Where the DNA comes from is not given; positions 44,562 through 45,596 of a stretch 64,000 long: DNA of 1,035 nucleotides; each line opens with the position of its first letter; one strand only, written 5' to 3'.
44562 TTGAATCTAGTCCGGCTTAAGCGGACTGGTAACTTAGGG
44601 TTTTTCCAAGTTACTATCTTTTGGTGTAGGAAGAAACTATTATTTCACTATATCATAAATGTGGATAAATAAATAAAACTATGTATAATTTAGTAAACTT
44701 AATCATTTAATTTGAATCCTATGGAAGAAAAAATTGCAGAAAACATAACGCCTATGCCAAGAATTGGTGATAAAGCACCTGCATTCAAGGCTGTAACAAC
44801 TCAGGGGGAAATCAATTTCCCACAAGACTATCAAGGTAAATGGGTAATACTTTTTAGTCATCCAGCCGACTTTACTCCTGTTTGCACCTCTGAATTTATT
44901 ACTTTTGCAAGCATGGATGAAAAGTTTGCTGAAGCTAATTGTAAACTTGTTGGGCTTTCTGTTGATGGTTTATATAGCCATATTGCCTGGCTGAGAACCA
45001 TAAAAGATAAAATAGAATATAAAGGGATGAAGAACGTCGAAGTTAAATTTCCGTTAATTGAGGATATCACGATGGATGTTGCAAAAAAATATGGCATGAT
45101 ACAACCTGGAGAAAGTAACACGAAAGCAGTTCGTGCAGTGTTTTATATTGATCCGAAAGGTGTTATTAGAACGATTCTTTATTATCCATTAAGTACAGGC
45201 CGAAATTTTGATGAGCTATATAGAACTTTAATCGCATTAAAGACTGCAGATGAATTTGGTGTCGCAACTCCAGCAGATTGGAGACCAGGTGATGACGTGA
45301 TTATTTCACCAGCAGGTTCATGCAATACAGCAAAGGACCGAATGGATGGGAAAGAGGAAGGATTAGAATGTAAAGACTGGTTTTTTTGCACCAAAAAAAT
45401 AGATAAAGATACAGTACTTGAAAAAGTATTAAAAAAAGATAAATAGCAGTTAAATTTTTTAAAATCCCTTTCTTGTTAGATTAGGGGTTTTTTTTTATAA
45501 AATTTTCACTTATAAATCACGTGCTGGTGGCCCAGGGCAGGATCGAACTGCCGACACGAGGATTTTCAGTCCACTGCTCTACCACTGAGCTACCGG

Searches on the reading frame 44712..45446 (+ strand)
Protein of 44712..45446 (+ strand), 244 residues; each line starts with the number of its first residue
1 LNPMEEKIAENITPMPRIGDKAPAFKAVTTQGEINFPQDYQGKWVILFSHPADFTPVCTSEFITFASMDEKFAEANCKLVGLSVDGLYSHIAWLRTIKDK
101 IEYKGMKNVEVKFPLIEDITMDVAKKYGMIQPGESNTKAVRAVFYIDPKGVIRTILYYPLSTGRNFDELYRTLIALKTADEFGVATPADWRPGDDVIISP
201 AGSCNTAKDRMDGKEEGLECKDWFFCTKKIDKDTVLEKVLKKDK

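Call 9: search_protein_families(library=pfam, proteins=[window:44712-45446:+], max_evalue=0.0001)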
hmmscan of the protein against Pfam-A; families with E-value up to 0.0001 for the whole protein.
window:44712-45446:+ (244 aa): 3 families
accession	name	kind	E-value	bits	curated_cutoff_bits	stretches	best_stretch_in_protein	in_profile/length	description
PF00578.27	AhpC-TSA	-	3.9e-32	111.2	26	1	18-154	1-123/124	AhpC/TSA family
PF08534.16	Redoxin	-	1.6e-14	54.4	26.6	1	19-161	3-137/148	Redoxin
PF10417.14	1-cysPrx_C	-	1.3e-11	44.7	21.1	1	175-212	1-39/41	C-terminal domain of 1-Cys peroxiredoxin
